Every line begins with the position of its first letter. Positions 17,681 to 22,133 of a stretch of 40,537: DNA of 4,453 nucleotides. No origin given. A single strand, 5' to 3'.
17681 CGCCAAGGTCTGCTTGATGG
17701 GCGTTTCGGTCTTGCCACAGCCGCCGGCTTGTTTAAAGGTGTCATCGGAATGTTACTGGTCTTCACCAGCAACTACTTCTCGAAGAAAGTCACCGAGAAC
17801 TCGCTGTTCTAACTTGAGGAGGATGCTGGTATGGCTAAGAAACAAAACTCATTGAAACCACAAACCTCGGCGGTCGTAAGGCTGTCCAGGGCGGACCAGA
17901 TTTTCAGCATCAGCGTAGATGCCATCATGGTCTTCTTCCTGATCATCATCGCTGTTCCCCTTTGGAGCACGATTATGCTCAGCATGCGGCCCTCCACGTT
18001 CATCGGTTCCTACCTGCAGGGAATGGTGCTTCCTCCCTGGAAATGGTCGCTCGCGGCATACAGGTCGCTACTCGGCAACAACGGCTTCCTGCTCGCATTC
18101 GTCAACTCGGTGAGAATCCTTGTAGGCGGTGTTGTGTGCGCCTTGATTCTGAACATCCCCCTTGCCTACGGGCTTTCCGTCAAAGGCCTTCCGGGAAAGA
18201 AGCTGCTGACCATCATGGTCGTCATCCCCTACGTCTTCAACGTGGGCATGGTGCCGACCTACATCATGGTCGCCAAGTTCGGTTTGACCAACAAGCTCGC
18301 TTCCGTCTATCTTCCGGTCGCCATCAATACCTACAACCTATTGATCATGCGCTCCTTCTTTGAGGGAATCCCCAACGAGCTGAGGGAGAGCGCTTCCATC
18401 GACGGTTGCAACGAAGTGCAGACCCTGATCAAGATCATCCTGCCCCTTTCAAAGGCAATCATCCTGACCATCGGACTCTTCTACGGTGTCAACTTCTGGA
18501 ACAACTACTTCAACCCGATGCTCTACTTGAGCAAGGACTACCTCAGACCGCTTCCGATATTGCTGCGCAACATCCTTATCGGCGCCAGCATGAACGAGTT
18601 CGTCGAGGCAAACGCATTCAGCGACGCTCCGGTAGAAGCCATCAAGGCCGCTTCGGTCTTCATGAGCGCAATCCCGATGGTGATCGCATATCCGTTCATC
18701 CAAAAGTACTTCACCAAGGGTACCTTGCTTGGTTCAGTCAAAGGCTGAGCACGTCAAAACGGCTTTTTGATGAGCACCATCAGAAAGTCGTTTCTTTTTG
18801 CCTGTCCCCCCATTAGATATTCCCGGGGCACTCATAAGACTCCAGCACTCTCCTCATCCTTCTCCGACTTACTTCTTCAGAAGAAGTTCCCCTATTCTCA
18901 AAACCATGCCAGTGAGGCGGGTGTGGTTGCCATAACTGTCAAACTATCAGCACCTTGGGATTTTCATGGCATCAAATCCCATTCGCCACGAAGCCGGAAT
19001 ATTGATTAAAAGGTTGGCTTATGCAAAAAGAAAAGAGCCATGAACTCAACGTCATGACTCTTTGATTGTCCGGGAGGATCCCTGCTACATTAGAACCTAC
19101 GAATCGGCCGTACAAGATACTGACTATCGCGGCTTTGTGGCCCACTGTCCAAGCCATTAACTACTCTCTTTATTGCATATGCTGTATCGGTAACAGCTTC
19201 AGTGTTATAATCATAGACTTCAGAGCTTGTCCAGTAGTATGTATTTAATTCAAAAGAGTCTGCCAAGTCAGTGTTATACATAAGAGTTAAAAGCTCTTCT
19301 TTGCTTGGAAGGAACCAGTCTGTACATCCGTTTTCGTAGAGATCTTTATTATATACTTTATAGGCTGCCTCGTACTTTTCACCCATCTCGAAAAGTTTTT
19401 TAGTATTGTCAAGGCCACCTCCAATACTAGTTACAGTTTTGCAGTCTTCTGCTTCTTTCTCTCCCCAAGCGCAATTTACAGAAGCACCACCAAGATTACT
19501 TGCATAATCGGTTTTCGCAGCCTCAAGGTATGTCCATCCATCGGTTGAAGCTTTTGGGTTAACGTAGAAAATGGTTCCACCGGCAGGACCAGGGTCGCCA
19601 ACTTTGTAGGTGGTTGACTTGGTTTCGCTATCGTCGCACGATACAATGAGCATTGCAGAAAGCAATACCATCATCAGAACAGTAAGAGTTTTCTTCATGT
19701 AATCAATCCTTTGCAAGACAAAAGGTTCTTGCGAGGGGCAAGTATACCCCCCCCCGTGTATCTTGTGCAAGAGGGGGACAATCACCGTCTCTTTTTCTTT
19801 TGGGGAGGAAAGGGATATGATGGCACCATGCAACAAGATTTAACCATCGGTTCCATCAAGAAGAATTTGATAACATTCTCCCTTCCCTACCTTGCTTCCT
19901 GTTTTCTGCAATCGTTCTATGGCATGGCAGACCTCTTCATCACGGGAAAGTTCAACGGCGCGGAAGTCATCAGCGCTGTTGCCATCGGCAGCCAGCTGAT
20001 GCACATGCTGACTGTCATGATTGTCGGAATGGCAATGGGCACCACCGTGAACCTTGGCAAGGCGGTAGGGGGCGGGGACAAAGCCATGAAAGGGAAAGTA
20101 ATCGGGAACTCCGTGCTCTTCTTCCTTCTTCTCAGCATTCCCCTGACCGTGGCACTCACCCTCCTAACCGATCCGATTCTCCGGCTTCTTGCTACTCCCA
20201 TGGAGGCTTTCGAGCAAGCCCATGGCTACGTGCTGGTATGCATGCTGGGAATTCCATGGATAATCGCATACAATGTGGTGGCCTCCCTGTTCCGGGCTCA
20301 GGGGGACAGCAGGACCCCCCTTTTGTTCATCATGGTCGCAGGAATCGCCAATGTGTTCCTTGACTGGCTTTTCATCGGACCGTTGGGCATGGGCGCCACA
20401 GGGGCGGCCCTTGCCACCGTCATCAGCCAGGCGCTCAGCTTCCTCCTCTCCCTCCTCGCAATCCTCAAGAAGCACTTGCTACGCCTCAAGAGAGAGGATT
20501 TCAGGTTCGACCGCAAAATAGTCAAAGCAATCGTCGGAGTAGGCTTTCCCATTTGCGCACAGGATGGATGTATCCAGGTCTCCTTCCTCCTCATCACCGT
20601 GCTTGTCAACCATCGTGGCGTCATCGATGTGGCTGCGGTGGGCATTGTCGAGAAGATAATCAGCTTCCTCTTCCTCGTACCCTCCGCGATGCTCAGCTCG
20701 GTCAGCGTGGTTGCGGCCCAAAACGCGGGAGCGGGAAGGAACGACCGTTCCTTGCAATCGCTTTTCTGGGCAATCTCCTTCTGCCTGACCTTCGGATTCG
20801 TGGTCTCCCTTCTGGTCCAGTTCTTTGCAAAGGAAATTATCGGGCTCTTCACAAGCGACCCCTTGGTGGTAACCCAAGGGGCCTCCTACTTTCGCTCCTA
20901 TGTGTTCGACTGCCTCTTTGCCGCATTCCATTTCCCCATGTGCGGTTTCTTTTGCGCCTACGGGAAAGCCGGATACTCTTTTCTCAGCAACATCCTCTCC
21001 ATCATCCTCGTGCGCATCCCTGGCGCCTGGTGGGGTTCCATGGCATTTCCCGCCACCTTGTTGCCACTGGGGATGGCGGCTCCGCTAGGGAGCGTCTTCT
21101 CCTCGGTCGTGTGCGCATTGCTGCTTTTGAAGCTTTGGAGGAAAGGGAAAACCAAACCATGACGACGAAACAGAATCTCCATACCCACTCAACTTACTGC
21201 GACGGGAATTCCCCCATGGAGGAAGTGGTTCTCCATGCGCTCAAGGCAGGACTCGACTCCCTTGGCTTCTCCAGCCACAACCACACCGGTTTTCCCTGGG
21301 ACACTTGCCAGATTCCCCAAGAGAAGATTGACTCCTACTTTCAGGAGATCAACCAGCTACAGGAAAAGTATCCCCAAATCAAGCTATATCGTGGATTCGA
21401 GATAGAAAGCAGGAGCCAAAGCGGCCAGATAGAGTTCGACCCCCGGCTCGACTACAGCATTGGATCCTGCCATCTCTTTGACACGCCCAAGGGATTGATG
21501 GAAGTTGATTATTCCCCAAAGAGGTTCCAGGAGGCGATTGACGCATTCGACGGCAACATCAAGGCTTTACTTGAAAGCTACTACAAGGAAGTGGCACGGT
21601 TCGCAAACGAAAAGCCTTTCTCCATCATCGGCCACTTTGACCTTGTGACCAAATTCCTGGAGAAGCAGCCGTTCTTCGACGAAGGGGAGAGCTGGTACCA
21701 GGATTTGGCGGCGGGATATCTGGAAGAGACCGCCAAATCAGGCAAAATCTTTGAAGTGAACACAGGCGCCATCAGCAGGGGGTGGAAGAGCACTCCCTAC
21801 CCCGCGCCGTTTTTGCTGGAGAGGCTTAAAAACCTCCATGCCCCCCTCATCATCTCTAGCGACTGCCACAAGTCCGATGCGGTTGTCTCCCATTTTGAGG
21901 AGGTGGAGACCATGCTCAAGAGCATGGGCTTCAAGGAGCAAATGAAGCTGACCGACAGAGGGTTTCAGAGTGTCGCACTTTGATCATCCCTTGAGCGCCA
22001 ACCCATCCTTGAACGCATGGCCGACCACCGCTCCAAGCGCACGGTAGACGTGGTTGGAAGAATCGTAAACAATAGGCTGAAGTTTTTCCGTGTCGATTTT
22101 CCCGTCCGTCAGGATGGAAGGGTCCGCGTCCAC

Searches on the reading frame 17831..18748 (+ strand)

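Call 43: search_protein_families(library=pfam, proteins=[window:17831-18748:+], max_evalue=0.00001)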
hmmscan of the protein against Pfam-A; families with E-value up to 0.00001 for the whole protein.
window:17831-18748:+ (305 aa): 1 family
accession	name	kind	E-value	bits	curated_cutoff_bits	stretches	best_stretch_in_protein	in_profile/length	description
PF00528.27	BPD_transp_1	-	3e-06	27.5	26.4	0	125-235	43-134/184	Binding-protein-dependent transport system inner membrane component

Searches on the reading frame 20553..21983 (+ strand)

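Call 43: search_protein_families(library=pfam, proteins=[window:20553-21983:+], max_evalue=0.00001)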
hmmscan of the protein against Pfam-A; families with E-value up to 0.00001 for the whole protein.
window:20553-21983:+ (476 aa): 1 family
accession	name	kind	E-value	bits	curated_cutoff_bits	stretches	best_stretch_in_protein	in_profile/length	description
PF02811.25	PHP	-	1.3e-17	65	26.4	1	209-404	2-163/164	PHP domain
